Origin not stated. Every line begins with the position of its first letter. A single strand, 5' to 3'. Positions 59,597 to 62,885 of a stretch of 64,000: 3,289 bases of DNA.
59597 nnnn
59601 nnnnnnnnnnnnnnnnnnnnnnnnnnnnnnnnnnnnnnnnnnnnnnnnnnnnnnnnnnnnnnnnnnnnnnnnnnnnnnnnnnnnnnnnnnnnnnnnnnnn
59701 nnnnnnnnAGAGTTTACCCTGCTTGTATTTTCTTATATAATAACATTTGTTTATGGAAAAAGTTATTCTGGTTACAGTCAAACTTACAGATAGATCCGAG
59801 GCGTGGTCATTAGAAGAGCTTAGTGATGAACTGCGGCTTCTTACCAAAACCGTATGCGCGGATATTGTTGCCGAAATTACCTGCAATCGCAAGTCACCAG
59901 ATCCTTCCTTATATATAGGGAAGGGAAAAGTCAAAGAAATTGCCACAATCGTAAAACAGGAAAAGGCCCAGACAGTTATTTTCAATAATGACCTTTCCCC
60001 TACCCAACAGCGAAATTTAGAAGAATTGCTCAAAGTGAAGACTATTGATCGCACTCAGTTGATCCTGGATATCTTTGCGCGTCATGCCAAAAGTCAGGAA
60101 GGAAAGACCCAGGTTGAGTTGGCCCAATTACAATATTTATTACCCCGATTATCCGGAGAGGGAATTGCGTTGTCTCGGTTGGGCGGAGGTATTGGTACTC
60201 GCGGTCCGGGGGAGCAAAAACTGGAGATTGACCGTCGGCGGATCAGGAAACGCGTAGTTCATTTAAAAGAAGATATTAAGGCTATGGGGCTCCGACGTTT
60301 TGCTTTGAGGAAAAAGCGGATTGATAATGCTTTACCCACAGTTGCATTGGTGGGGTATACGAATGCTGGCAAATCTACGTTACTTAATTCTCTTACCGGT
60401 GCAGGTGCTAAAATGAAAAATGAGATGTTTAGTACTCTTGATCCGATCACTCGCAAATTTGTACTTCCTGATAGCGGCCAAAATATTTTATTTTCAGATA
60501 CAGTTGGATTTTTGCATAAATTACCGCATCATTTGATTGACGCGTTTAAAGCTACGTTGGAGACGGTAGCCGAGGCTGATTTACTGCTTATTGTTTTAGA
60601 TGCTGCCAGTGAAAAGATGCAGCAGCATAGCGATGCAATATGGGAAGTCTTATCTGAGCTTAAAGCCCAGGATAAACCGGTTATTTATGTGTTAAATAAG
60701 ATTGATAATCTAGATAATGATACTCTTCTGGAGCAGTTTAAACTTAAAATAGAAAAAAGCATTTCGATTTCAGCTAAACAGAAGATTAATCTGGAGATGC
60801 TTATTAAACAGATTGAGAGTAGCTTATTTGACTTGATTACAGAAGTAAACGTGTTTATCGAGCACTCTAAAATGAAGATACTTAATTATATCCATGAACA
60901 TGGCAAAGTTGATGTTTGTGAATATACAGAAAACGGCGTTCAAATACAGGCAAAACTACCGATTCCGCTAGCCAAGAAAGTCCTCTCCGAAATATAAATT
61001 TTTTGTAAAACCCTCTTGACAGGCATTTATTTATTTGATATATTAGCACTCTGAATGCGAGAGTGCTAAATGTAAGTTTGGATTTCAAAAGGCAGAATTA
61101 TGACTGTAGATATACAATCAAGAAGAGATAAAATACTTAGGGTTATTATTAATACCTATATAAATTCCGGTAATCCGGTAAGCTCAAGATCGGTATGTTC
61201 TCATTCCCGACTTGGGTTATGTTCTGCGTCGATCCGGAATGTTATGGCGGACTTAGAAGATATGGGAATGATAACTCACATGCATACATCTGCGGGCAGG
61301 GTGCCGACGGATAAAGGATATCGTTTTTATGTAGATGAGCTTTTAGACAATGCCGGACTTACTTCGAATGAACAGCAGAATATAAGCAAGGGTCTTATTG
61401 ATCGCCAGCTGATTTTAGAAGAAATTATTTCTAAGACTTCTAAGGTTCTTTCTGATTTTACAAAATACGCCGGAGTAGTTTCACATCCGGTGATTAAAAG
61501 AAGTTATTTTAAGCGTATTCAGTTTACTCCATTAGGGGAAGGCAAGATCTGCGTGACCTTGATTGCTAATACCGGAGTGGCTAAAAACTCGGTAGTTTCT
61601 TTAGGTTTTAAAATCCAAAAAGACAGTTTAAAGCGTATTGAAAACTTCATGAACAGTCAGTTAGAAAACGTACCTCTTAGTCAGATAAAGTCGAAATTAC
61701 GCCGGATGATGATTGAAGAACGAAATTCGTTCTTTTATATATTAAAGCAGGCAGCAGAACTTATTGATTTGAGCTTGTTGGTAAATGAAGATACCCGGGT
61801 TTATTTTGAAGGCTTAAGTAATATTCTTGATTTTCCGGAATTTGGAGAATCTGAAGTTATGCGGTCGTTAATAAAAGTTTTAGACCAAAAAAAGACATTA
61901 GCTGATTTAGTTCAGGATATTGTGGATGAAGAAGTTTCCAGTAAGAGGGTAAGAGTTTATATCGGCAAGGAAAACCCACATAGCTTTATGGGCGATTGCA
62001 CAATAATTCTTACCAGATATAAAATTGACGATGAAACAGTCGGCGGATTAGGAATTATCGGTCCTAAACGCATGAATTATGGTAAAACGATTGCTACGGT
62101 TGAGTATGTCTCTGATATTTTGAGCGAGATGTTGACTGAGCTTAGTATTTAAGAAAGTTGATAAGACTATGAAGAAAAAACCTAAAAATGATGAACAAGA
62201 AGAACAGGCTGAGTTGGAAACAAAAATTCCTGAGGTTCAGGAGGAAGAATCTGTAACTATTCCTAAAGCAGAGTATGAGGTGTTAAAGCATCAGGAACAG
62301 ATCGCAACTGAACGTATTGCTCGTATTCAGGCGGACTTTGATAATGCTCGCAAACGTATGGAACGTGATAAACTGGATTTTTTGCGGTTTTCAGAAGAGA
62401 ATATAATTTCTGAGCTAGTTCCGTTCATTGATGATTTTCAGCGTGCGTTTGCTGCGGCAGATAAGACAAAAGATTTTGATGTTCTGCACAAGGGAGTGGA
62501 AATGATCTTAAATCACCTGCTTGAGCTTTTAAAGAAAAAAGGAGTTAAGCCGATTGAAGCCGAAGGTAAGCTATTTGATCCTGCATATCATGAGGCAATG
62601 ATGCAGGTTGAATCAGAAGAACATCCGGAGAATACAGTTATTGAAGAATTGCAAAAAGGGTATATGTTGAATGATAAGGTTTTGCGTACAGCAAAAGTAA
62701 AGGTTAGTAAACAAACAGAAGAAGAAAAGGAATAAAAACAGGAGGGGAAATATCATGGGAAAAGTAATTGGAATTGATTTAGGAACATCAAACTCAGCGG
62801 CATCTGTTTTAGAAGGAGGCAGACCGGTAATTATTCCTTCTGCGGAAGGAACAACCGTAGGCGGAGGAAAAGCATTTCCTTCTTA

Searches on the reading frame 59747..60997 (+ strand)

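Call 36: search_protein_families(library=pfam, proteins=[window:59747-60997:+], max_evalue=0.00001)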
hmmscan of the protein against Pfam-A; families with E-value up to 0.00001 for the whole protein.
window:59747-60997:+ (416 aa): 8 families
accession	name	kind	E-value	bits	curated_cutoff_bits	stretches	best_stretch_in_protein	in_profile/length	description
PF13167.11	GTP-bdg_N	-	3.5e-32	111.3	25.4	1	26-111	4-89/89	GTP-binding GTPase N-terminal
PF16360.10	GTP-bdg_M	-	2.1e-28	99.1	29.5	1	113-191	1-79/79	GTP-binding GTPase Middle Region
PF01926.29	MMR_HSR1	-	7.2e-24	84.5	21.9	1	198-318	1-113/113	50S ribosome-binding GTPase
PF02421.24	FeoB_N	-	1.5e-07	31.5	27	1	198-355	2-155/156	Ferrous iron transport protein B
PF00009.33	GTP_EFTU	-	2.3e-07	31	26.5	0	270-337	86-148/188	Elongation factor Tu GTP binding domain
PF03193.22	RsgA_GTPase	-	8.4e-07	29.4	30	0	197-223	107-132/174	RsgA GTPase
PF16897.10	MMR_HSR1_Xtn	-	1.8e-06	28.3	35.2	1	296-356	43-100/106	C-terminal region of MMR_HSR1 domain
PF00350.29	Dynamin_N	-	5.3e-06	27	27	0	199-220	1-22/168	Dynamin family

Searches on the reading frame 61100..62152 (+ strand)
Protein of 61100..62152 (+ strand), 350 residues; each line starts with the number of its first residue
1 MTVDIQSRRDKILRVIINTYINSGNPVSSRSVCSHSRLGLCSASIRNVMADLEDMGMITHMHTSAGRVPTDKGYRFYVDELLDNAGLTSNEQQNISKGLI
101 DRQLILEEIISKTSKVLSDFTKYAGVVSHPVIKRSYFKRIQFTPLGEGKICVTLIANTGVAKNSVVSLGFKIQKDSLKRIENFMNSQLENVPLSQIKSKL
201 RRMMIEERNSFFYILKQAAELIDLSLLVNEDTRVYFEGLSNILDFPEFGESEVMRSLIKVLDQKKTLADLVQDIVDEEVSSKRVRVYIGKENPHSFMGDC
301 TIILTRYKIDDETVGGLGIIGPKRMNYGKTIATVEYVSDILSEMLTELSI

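Call 36: search_protein_families(library=pfam, proteins=[window:61100-62152:+], max_evalue=0.00001)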
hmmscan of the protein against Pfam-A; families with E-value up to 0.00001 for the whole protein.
window:61100-62152:+ (350 aa): 1 family
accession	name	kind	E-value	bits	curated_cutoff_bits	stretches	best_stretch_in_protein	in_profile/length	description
PF01628.27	HrcA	-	3.4e-59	200.8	22.2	1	107-331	1-215/215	HrcA protein C terminal domain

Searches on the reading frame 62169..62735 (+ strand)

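Call 36: search_protein_families(library=pfam, proteins=[window:62169-62735:+], max_evalue=0.00001)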
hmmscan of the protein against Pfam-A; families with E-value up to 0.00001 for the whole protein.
window:62169-62735:+ (188 aa): 1 family
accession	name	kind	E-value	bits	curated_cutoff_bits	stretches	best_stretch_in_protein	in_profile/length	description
PF01025.24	GrpE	-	9.7e-48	162.4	25.8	1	13-181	6-165/165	GrpE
